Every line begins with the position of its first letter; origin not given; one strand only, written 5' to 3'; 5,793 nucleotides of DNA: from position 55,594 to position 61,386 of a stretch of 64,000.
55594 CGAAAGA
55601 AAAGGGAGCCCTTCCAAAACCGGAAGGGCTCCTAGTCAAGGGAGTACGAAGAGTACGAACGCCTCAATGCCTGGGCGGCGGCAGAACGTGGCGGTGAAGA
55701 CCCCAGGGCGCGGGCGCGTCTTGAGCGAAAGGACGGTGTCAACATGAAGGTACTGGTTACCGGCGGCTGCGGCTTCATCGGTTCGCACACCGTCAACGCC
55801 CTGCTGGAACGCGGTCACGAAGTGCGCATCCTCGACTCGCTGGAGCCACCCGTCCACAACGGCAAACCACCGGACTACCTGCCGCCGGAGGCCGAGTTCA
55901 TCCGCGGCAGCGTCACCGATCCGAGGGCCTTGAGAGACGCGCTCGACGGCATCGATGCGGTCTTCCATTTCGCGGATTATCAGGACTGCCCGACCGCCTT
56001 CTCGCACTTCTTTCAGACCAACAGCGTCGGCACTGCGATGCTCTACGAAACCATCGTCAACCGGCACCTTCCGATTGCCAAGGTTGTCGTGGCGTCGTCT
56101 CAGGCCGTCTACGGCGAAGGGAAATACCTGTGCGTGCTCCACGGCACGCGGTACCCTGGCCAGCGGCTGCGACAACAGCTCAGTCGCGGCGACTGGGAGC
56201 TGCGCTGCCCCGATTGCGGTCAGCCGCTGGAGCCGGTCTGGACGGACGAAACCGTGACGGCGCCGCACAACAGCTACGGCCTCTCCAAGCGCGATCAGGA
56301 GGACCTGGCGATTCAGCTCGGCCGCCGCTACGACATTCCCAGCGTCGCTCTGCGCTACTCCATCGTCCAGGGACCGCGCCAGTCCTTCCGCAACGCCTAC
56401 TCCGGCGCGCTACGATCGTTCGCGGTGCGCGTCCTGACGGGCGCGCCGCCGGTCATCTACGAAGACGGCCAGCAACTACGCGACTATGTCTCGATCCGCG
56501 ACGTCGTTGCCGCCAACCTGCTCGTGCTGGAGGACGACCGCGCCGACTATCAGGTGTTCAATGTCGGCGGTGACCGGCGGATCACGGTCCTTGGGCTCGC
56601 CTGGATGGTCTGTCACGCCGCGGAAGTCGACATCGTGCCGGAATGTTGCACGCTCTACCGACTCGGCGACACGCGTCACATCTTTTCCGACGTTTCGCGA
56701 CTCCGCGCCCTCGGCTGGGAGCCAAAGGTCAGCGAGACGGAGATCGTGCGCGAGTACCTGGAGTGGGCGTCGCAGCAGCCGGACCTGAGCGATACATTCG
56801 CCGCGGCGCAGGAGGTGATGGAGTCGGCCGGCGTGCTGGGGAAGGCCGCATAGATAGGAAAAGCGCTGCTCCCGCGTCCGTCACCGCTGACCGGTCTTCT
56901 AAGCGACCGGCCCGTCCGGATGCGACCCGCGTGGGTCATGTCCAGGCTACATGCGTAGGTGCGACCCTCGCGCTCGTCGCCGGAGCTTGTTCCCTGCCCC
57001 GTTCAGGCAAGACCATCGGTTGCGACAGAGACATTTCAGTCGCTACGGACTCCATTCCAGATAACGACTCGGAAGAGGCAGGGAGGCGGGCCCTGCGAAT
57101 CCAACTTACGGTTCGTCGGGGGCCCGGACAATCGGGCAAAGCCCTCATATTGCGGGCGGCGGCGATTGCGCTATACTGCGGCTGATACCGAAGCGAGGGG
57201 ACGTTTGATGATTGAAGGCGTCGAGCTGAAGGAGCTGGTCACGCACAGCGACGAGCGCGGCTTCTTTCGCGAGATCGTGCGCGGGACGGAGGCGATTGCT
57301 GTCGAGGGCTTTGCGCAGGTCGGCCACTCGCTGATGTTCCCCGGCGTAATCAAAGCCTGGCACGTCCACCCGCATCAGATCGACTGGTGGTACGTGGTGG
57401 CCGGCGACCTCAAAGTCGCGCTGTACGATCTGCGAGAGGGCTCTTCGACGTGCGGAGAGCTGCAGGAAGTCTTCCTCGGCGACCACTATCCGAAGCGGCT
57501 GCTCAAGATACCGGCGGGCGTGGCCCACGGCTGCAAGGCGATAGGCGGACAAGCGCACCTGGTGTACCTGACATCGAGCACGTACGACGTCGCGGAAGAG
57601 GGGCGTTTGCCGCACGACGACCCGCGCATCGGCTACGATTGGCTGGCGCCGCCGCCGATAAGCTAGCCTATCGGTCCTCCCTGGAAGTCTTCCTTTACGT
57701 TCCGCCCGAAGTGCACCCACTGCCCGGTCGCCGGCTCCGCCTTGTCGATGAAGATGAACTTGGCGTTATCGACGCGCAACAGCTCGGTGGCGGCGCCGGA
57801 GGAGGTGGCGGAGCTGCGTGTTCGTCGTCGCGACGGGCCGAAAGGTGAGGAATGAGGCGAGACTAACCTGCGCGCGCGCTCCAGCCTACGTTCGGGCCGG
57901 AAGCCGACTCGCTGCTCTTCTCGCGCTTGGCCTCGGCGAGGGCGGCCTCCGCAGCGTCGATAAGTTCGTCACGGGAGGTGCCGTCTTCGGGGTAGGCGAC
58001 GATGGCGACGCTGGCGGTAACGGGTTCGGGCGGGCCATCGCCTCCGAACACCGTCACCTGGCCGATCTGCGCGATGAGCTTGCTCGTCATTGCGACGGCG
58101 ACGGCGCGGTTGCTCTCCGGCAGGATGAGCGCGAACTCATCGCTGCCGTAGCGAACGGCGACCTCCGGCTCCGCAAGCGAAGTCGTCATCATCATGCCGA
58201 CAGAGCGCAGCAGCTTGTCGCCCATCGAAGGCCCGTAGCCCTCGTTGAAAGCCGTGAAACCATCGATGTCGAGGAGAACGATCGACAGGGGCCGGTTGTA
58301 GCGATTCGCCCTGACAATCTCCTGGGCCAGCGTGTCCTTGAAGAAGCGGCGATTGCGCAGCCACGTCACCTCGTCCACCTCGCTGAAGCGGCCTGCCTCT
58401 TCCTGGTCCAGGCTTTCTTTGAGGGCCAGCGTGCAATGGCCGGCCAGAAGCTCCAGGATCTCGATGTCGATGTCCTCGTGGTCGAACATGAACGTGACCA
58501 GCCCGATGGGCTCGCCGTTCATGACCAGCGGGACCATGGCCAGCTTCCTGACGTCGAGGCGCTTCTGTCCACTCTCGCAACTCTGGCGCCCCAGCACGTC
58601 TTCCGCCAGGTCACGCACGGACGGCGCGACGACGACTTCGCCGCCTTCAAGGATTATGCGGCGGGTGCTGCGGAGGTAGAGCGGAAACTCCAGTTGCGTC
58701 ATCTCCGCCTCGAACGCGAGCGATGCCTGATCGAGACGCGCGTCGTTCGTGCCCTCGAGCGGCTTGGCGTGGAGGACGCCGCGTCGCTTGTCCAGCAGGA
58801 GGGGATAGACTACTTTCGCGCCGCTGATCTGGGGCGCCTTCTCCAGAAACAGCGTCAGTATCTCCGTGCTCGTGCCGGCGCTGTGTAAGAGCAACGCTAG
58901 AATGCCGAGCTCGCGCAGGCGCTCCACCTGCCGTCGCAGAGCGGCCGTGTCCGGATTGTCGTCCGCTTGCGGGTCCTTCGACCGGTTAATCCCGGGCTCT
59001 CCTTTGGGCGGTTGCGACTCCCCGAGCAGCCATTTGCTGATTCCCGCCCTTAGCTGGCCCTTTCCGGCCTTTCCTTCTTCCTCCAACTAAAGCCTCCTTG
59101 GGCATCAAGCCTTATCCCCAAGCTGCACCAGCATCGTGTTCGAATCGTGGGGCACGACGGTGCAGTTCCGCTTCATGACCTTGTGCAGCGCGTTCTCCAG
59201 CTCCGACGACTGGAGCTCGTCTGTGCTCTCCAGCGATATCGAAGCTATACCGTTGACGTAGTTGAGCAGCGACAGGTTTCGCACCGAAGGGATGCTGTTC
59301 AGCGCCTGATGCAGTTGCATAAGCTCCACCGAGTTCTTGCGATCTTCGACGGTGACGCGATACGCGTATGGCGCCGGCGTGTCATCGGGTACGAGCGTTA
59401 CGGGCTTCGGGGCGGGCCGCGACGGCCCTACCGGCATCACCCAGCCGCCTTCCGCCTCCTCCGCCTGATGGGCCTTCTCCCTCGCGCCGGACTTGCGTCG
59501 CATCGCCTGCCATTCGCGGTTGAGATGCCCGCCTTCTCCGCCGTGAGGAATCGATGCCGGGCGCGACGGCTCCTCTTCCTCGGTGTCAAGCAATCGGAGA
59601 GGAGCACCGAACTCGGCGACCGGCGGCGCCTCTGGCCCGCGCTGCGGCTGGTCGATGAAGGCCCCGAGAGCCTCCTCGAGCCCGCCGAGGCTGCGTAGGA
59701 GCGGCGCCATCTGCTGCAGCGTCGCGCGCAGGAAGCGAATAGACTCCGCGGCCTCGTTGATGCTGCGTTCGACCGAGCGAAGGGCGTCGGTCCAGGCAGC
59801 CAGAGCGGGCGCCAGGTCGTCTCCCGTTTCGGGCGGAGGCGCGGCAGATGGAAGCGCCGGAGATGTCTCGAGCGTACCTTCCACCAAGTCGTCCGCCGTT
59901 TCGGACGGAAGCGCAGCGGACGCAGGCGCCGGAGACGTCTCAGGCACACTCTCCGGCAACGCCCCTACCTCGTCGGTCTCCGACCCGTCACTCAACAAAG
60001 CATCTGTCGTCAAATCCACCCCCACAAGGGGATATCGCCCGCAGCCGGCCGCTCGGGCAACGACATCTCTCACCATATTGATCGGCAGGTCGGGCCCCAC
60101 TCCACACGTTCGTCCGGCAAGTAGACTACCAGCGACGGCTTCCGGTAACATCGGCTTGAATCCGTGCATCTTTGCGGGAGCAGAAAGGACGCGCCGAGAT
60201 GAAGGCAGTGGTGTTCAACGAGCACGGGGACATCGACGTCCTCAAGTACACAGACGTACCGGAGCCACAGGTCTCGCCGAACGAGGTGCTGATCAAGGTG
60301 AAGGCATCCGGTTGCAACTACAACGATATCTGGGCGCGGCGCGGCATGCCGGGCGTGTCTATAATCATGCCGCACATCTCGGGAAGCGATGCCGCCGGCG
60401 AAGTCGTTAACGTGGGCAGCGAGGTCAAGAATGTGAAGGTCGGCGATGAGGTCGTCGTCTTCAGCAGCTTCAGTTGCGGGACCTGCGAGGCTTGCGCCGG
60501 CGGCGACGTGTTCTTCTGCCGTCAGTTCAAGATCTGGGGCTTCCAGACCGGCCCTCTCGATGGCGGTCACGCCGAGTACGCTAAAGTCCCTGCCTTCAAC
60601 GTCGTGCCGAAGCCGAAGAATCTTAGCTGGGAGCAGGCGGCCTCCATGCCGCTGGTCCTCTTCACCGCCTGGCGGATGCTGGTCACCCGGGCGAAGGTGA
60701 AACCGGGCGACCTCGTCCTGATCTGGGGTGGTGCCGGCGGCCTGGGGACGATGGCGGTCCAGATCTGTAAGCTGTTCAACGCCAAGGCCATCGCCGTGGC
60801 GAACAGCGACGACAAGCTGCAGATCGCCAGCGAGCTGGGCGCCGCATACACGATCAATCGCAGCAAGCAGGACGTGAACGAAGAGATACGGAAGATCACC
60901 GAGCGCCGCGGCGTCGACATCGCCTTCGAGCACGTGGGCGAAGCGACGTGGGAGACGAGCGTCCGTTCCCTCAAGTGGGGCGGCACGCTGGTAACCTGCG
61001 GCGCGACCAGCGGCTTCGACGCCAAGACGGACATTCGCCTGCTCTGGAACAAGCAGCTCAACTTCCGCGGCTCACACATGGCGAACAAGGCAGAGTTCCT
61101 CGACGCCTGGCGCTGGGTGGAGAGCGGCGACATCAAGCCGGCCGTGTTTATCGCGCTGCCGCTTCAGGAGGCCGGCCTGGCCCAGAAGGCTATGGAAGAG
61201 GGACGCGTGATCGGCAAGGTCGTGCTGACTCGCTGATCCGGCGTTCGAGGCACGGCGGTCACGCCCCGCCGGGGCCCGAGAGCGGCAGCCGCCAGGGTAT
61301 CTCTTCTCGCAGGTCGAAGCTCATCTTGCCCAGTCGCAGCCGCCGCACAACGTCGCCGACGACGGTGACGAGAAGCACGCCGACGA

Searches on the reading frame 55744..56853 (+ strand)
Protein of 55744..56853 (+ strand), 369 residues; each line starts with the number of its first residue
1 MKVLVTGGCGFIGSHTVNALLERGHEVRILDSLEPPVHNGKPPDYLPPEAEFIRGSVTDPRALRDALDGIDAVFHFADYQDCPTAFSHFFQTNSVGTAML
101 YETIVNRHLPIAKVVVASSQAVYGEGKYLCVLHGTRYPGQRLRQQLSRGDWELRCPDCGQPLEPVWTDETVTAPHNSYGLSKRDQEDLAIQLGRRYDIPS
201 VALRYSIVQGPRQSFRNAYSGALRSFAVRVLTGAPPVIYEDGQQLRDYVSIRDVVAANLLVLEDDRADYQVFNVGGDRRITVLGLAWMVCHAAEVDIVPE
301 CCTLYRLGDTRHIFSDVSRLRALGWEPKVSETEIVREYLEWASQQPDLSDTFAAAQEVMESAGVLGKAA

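Call 18: search_protein_families(library=pfam, proteins=[window:55744-56853:+], max_evalue=0.001)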
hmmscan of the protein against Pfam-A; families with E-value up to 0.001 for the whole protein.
window:55744-56853:+ (369 aa): 8 families
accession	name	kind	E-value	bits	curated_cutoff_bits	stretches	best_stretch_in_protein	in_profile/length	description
PF01370.27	Epimerase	-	1.2e-42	146.4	20.9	2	3-127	1-123/240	NAD dependent epimerase/dehydratase family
PF16363.11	GDP_Man_Dehyd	-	1.5e-32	113.9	27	2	4-125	1-135/332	GDP-mannose 4,6 dehydratase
PF01073.25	3Beta_HSD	-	5.3e-13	49.1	22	1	4-126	1-123/280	3-beta hydroxysteroid dehydrogenase/isomerase family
PF07993.18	NAD_binding_4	-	3.7e-08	33.3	20.1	1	62-249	81-249/258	Male sterility protein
PF02719.21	Polysacc_synt_2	-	4.5e-08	33.1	20.2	1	3-119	1-128/293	Polysaccharide biosynthesis protein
PF13460.12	NAD_binding_10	-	6.1e-07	29.9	27.2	1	7-77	1-68/184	NAD(P)H-binding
PF05368.20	NmrA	-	1.5e-05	25.2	27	1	2-76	4-76/298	NmrA-like family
PF04321.23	RmlD_sub_bind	-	0.00049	19.7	27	0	1-85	1-67/287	RmlD substrate binding domain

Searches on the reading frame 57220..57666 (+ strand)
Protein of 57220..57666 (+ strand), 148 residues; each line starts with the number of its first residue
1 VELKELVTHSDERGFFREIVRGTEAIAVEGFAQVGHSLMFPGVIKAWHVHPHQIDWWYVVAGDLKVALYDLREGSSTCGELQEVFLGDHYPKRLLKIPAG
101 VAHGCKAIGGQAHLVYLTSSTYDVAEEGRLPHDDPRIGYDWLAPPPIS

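Call 18: search_protein_families(library=pfam, proteins=[window:57220-57666:+], max_evalue=0.001)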
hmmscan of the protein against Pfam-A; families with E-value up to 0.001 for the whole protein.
window:57220-57666:+ (148 aa): 3 families
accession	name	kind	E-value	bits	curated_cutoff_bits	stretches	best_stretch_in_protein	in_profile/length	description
PF00908.23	dTDP_sugar_isom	-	2e-20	73.6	27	1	6-144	12-153/168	dTDP-4-dehydrorhamnose 3,5-epimerase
PF14667.12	Polysacc_synt_C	-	9.3e-07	29.4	28.7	1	9-117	1-97/111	Polysaccharide biosynthesis C-terminal domain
PF07883.17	Cupin_2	-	0.00013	22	27.2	0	41-69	7-33/70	Cupin domain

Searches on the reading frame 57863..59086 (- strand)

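Call 22: search_protein_families(library=pfam, proteins=[window:57863-59086:-], max_evalue=0.001)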
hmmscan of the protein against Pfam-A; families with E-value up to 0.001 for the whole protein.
window:57863-59086:- (407 aa): 2 families
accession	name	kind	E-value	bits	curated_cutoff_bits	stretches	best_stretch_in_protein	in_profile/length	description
PF00990.26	GGDEF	-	8e-33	113.9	23.8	1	236-391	2-159/161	Diguanylate cyclase, GGDEF domain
PF13185.12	GAF_2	-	4.7e-08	33.8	28.6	1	73-222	4-135/136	GAF domain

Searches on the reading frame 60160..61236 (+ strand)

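Call 22: search_protein_families(library=pfam, proteins=[window:60160-61236:+], max_evalue=0.001)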
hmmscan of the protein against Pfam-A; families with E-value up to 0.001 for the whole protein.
window:60160-61236:+ (358 aa): 3 families
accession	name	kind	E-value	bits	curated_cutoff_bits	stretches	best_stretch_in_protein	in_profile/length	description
PF00107.32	ADH_zinc_N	-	5.3e-32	110.9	31.8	1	194-321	1-128/129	Zinc-binding dehydrogenase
PF08240.17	ADH_N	-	7.5e-26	90.8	23.5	1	40-153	2-104/104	Alcohol dehydrogenase GroES-like domain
PF13602.12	ADH_zinc_N_2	-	2.6e-17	64.4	27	1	226-356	1-134/134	Zinc-binding dehydrogenase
